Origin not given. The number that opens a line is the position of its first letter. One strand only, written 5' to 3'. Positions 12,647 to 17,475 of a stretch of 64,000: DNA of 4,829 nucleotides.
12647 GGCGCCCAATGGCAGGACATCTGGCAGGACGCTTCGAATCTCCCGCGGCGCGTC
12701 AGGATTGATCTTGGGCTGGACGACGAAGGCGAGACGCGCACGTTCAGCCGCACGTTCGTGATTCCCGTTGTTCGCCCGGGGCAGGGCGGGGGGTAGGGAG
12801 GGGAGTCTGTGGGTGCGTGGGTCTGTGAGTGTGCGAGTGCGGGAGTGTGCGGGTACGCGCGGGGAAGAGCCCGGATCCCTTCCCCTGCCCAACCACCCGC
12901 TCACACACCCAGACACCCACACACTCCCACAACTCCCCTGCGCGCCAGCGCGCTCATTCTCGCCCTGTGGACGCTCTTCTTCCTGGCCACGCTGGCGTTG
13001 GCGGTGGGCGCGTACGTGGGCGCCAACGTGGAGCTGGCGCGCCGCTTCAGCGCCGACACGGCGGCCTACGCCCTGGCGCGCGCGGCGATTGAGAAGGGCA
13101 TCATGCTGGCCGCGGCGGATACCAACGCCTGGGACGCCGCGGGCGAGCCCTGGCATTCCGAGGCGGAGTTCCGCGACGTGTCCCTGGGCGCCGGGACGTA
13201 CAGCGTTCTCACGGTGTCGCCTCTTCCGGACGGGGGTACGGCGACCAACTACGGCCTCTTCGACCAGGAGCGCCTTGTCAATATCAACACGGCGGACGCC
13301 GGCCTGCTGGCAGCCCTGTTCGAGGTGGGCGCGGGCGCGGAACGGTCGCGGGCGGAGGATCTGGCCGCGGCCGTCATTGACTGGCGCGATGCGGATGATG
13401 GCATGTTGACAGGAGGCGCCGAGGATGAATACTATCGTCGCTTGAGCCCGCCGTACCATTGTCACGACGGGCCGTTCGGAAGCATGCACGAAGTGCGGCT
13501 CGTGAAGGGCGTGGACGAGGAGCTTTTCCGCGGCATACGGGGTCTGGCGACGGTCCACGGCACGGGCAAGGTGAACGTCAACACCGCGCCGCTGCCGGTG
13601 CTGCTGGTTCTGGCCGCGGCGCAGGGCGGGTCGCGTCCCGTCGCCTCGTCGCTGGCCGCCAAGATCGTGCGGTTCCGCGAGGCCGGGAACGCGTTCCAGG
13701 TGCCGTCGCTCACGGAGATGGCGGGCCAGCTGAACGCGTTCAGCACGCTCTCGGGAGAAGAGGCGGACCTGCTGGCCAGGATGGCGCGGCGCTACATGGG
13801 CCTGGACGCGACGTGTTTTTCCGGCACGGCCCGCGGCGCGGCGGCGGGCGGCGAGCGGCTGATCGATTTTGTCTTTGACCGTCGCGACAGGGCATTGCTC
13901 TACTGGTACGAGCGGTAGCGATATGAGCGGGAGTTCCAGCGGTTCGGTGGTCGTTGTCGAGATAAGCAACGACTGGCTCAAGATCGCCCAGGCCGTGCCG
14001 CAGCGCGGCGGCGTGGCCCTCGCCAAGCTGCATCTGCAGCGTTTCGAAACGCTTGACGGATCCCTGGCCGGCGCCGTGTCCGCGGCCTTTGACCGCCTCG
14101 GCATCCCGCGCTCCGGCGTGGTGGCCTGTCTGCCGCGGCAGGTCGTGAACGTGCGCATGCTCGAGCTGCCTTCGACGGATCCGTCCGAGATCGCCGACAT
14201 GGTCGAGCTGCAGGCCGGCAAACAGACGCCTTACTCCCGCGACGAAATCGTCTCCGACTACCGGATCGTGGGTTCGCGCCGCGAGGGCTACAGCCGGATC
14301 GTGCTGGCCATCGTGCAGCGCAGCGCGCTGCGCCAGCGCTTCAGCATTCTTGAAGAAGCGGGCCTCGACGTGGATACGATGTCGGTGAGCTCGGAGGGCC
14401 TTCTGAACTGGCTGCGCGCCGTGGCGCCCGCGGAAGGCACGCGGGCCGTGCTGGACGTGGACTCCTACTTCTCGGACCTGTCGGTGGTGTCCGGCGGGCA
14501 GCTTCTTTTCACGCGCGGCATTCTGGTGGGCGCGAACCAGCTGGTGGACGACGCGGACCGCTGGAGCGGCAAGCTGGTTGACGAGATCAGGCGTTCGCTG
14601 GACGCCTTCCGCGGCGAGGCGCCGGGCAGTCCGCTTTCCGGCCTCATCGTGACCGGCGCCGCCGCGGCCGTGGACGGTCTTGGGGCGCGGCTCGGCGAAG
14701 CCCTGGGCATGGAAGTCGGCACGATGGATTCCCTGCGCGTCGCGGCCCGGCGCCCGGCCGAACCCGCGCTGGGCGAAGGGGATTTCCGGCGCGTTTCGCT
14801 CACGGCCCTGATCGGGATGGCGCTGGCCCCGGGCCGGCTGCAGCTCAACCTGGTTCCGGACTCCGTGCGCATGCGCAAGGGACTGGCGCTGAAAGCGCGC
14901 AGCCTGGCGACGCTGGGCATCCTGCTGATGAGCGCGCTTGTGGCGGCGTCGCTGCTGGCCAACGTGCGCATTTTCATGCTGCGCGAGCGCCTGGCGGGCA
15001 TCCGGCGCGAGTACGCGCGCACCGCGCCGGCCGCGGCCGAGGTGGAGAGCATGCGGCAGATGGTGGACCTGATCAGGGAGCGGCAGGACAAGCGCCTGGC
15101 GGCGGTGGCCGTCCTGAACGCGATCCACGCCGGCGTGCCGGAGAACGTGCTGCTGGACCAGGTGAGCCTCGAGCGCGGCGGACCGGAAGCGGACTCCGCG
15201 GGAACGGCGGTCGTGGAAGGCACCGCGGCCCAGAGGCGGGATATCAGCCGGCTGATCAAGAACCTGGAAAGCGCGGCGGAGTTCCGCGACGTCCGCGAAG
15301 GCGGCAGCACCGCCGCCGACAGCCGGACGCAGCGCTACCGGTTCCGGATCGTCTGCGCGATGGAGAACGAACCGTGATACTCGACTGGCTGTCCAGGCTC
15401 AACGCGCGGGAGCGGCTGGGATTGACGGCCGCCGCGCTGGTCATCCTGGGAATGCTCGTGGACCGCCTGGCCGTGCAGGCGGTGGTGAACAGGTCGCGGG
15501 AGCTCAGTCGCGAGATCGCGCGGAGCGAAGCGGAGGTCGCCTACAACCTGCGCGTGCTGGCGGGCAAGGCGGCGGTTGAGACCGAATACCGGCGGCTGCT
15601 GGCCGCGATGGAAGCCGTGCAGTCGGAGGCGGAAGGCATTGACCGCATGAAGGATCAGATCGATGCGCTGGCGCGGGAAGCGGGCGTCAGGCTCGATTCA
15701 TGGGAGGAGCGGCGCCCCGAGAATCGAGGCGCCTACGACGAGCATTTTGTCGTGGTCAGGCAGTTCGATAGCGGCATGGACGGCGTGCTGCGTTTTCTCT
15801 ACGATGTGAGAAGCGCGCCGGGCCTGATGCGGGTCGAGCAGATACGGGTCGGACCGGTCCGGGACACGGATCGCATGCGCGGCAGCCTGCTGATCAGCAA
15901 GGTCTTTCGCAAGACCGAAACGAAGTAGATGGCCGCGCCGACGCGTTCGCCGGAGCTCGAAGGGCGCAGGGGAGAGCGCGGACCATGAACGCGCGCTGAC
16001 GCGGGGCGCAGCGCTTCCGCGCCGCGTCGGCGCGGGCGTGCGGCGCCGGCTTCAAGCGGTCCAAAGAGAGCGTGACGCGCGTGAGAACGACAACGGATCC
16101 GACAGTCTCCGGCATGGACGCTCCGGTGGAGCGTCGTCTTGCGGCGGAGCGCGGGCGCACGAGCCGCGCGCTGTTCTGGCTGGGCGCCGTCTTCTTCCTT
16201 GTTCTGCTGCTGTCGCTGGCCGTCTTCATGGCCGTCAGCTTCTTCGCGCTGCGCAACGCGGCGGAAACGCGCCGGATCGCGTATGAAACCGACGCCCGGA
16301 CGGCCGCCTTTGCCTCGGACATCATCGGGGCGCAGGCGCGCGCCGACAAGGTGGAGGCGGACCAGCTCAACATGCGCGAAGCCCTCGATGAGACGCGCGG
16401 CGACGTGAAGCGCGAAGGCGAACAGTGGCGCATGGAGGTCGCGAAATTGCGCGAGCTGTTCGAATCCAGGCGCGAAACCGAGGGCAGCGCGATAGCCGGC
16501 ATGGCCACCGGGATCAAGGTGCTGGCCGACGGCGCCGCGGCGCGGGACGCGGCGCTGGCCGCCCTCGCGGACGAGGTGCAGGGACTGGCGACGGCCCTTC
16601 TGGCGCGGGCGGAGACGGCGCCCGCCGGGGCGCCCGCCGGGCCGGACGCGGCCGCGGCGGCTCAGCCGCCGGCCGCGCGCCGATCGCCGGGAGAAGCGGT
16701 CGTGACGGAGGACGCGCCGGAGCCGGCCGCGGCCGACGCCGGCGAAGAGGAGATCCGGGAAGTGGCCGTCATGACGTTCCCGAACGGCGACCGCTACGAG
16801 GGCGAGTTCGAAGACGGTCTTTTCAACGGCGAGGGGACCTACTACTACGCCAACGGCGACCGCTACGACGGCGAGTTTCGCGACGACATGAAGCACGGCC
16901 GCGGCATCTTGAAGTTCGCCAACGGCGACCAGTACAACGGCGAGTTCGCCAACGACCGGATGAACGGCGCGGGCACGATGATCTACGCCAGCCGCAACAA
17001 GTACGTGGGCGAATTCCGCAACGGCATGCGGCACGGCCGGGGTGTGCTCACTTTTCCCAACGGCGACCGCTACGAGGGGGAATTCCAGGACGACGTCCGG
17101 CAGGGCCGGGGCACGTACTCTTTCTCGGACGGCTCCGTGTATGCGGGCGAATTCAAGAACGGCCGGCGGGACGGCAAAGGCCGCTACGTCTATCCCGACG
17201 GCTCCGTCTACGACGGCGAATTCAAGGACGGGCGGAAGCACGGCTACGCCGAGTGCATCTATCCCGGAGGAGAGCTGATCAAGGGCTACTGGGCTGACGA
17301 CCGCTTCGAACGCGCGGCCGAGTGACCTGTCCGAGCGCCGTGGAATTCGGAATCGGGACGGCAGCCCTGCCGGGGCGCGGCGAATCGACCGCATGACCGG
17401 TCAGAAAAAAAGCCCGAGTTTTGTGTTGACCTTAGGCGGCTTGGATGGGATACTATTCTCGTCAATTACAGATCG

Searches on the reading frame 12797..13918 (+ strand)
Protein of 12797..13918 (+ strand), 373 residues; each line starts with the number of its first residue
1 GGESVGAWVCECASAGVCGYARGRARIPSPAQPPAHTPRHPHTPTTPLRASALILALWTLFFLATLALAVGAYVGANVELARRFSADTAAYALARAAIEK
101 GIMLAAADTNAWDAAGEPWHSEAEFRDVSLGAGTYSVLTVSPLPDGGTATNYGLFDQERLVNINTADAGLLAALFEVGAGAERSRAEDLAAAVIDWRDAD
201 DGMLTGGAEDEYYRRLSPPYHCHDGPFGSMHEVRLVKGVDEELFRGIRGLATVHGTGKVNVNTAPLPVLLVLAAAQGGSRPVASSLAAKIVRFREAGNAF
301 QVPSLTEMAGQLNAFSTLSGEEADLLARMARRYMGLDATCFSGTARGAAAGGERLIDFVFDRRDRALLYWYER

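Call 41: search_protein_families(library=pfam, proteins=[window:12797-13918:+], max_evalue=0.00001)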
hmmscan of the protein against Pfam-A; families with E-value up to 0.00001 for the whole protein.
window:12797-13918:+ (373 aa): 3 families
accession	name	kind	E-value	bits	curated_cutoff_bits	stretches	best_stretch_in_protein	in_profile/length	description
PF21687.3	T2SSK_1st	-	1.2e-16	61.8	26.2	1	166-253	18-104/107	Type II secretion system (T2SS), protein K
PF03934.19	T2SSK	-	4.5e-07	30.6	24.2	0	161-186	1-23/63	Type II secretion system (T2SS), protein K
PF12836.13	HHH_3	-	6.8e-07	29.7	27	0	258-301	5-41/65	Helix-hairpin-helix motif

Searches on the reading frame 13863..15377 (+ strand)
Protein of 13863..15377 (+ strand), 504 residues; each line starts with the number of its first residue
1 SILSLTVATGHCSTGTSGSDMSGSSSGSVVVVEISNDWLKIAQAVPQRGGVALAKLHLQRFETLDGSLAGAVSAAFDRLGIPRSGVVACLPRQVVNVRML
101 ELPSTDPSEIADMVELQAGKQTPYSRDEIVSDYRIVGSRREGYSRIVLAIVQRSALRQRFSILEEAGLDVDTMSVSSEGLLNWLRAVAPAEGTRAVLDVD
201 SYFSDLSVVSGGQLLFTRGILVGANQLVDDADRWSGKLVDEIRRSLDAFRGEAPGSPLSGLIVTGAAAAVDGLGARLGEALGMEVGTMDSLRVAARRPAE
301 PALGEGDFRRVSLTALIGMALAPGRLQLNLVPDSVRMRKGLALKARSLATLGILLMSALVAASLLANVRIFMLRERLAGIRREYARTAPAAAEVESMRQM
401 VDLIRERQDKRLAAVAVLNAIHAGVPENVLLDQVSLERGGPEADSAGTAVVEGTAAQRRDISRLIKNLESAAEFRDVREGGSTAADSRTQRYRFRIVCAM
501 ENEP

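Call 41: search_protein_families(library=pfam, proteins=[window:13863-15377:+], max_evalue=0.00001)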
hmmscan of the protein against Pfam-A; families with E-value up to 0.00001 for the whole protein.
window:13863-15377:+ (504 aa): 2 families
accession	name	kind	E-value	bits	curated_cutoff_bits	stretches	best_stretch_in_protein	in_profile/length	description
PF11104.14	PilM_2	-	1.4e-12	47.6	27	1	68-230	47-218/340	Type IV pilus assembly protein PilM;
PF05137.18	PilN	-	2.4e-07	31.1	22.8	1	417-499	2-77/78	Fimbrial assembly protein (PilN)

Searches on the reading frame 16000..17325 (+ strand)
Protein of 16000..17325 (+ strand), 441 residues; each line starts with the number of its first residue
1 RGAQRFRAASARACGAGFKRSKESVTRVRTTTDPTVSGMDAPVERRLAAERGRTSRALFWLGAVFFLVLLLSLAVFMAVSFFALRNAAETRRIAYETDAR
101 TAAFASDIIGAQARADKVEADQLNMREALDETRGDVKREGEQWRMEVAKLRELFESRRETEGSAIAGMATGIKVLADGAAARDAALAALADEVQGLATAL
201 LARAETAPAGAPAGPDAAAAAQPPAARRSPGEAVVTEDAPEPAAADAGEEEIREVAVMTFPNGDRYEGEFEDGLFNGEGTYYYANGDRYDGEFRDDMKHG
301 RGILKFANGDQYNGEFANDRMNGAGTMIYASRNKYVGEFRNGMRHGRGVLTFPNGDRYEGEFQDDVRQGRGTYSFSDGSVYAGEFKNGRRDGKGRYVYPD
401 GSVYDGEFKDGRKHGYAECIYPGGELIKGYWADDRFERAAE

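Call 41: search_protein_families(library=pfam, proteins=[window:16000-17325:+], max_evalue=0.00001)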
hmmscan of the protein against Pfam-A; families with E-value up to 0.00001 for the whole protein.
window:16000-17325:+ (441 aa): 1 family
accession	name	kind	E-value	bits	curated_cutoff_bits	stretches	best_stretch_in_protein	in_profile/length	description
PF02493.26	MORN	-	4.6e-53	174.4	22.5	5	335-357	1-23/23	MORN repeat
